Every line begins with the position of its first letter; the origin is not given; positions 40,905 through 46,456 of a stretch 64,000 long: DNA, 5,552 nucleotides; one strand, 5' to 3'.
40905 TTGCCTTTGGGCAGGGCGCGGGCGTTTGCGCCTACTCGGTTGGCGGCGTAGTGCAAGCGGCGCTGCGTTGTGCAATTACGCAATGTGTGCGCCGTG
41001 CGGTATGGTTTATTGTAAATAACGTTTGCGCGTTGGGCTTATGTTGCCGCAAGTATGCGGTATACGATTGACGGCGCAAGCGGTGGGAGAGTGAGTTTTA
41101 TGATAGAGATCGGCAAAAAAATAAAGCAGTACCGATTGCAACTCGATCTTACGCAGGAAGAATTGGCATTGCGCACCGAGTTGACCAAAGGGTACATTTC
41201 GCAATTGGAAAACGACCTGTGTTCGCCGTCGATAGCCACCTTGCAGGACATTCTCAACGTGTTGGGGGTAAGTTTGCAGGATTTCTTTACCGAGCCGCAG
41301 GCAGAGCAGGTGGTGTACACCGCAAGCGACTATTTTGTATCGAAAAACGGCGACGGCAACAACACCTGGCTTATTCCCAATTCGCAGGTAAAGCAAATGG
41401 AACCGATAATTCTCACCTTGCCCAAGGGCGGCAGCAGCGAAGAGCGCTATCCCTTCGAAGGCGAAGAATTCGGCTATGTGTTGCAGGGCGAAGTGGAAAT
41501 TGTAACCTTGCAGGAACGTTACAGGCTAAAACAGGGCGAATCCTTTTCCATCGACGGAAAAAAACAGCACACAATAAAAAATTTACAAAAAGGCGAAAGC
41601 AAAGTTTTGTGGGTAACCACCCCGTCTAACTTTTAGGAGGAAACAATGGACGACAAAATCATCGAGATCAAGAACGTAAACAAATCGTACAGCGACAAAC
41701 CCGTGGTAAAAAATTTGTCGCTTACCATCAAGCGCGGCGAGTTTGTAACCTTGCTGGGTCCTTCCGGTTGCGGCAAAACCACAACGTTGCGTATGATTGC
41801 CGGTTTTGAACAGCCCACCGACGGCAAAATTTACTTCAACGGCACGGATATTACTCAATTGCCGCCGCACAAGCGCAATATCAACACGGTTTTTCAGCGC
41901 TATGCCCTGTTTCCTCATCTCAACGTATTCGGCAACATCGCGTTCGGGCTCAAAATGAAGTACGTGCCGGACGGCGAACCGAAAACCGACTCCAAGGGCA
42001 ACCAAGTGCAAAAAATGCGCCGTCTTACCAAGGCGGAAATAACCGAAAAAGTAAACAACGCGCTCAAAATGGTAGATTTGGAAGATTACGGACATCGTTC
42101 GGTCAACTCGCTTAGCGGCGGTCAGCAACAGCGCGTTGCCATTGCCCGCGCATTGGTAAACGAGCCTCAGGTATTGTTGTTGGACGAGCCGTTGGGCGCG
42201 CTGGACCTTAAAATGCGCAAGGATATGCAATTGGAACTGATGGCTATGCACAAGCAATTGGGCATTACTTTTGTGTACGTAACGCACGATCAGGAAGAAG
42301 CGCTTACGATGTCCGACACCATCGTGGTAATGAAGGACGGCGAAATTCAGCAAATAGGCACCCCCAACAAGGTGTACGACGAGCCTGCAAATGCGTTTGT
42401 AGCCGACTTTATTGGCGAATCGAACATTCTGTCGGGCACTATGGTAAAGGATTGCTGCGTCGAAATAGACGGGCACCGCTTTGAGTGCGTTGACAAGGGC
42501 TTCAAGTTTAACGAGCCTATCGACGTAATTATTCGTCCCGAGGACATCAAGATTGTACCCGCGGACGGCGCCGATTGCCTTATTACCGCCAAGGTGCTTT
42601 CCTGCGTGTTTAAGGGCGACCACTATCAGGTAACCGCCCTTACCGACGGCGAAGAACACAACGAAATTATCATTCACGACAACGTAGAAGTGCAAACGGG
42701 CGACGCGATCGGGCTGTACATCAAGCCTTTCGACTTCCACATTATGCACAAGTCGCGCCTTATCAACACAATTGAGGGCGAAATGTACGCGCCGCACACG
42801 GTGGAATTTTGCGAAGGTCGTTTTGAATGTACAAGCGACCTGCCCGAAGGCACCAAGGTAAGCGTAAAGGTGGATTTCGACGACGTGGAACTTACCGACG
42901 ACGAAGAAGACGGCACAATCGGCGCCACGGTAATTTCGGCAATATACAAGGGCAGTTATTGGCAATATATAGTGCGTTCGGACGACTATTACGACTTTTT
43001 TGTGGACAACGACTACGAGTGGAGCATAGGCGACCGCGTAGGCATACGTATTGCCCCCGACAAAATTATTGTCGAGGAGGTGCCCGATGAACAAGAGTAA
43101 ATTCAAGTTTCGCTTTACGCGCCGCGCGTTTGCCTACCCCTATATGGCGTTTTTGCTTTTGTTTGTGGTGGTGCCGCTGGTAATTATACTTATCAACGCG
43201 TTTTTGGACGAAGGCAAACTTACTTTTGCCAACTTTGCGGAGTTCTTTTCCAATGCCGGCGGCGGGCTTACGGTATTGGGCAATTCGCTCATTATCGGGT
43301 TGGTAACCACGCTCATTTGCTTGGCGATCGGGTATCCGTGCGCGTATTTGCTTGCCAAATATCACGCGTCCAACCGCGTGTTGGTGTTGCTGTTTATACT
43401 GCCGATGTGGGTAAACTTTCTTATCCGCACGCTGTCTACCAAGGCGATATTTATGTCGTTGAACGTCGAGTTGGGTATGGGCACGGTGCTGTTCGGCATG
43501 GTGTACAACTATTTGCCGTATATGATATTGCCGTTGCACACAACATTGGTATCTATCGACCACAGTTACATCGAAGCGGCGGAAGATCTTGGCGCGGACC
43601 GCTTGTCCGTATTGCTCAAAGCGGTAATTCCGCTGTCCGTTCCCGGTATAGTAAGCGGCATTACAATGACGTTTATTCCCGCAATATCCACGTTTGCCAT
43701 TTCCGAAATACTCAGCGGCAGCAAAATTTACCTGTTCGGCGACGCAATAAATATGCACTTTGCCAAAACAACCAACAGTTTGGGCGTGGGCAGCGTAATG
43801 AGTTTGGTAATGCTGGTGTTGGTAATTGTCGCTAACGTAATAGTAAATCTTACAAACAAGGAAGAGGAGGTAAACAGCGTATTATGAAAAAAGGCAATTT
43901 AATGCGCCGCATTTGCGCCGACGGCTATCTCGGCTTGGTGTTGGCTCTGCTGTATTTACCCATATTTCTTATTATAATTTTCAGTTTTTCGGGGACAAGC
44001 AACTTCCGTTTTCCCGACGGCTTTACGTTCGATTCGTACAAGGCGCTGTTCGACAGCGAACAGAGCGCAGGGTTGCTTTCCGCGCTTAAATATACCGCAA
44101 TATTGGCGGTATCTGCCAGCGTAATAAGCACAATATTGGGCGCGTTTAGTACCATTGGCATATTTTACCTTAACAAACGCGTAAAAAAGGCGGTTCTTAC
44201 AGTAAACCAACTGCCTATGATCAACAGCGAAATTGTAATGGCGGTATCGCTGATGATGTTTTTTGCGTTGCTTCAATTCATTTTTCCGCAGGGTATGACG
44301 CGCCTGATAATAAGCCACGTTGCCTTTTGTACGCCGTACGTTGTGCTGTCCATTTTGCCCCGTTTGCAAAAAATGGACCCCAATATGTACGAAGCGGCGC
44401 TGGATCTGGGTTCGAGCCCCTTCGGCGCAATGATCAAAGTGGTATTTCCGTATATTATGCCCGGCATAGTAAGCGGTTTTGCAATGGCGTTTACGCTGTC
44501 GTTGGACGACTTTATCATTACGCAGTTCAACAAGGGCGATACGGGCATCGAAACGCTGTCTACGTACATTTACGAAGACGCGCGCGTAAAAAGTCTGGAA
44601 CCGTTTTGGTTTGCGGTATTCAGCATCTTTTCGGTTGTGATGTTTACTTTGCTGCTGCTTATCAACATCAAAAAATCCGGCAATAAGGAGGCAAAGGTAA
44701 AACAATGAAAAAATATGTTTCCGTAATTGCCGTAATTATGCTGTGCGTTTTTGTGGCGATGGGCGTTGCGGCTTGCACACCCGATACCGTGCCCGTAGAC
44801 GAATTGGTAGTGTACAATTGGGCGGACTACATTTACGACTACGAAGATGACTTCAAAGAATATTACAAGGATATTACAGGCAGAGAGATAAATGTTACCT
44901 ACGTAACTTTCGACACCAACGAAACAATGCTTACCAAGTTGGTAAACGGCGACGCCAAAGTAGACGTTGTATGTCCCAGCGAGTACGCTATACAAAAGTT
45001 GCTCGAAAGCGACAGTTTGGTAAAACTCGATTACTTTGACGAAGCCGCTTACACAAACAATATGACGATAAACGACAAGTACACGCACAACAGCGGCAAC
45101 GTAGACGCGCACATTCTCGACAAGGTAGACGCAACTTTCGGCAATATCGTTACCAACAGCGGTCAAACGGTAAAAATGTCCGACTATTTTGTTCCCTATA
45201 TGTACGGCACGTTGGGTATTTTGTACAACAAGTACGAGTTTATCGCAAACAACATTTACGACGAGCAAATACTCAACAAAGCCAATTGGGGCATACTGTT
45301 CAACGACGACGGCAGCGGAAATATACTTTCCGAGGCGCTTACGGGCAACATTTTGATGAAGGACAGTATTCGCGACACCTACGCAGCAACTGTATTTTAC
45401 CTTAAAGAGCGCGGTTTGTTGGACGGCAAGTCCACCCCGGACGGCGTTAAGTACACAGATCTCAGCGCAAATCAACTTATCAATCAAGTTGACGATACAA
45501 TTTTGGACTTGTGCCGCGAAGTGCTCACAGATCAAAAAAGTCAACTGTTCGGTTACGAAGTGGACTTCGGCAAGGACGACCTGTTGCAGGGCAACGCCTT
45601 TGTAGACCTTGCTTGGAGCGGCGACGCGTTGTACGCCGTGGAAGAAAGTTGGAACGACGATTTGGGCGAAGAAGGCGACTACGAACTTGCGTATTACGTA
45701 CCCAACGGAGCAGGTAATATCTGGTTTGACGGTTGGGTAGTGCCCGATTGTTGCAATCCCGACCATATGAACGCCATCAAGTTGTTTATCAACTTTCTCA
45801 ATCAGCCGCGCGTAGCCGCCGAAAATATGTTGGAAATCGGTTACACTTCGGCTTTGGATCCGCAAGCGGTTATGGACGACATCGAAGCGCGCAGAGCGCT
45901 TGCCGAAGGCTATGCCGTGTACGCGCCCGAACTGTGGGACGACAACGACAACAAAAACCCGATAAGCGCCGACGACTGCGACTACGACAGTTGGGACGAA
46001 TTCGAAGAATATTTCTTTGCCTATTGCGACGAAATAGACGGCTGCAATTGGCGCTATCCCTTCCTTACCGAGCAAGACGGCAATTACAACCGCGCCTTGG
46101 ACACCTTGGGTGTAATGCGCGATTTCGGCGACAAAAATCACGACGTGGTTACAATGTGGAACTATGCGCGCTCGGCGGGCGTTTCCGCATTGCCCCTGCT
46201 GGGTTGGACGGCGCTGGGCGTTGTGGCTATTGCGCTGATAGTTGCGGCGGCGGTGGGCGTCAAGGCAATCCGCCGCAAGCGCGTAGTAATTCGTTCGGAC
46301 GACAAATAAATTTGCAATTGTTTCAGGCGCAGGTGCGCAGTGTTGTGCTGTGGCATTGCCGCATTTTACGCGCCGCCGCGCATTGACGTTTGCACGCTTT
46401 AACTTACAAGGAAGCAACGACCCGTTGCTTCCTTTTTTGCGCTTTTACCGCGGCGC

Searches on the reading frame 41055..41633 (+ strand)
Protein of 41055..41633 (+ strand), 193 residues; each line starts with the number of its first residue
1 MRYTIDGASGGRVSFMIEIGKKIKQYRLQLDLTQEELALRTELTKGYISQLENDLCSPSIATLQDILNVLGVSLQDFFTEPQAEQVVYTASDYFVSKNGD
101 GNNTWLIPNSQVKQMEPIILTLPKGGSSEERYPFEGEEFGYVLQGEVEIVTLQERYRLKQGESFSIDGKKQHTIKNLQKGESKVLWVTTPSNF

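Call 34: search_protein_families(library=pfam, proteins=[window:41055-41633:+], max_evalue=0.00001)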
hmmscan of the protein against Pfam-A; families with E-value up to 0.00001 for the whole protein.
window:41055-41633:+ (193 aa): 4 families
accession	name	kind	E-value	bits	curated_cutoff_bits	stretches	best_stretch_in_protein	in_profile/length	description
PF01381.28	HTH_3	-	4.8e-15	55.8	23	1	23-77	1-55/55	Helix-turn-helix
PF07883.17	Cupin_2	-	5.1e-13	49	27.2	1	120-187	3-69/70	Cupin domain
PF12844.13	HTH_19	-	1.7e-10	41.1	30.2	1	20-79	1-60/64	Helix-turn-helix domain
PF13560.12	HTH_31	-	3.5e-08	34.1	27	1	19-74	2-58/64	Helix-turn-helix domain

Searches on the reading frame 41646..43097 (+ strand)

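Call 34: search_protein_families(library=pfam, proteins=[window:41646-43097:+], max_evalue=0.00001)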
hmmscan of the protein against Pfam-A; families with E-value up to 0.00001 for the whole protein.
window:41646-43097:+ (484 aa): 2 families
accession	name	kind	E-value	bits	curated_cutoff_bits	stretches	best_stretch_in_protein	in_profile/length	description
PF00005.33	ABC_tran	-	2.6e-39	135.4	25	1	21-183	1-136/137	ABC transporter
PF08402.16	TOBE_2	-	1.2e-14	54.6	21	1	294-366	1-75/76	TOBE domain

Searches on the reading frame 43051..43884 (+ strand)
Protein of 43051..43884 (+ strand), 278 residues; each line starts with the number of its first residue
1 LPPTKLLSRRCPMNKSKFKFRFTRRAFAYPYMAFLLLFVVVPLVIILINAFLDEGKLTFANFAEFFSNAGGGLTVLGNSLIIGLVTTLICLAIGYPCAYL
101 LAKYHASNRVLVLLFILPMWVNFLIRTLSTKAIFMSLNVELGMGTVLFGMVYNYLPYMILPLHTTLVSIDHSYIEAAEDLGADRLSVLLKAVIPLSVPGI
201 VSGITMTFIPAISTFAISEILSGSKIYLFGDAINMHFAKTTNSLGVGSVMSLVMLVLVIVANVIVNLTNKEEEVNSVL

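Call 34: search_protein_families(library=pfam, proteins=[window:43051-43884:+], max_evalue=0.00001)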
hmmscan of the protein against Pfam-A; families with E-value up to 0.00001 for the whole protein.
window:43051-43884:+ (278 aa): 1 family
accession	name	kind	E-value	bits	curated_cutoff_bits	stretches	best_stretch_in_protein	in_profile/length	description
PF00528.27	BPD_transp_1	-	6.1e-13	49.3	26.4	1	99-267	6-177/184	Binding-protein-dependent transport system inner membrane component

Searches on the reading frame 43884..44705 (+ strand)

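Call 34: search_protein_families(library=pfam, proteins=[window:43884-44705:+], max_evalue=0.00001)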
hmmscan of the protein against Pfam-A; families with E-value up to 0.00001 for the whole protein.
window:43884-44705:+ (274 aa): 1 family
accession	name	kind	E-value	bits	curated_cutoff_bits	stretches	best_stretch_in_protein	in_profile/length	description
PF00528.27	BPD_transp_1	-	2.6e-15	57.1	26.4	1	83-257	2-173/184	Binding-protein-dependent transport system inner membrane component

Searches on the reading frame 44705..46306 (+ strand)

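Call 34: search_protein_families(library=pfam, proteins=[window:44705-46306:+], max_evalue=0.00001)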
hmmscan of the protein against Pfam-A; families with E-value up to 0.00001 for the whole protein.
window:44705-46306:+ (534 aa): 1 family
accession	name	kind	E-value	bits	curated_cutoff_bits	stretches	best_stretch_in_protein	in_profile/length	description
PF13416.11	SBP_bac_8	-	9.3e-11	42.5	27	1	52-385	5-263/279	Bacterial extracellular solute-binding protein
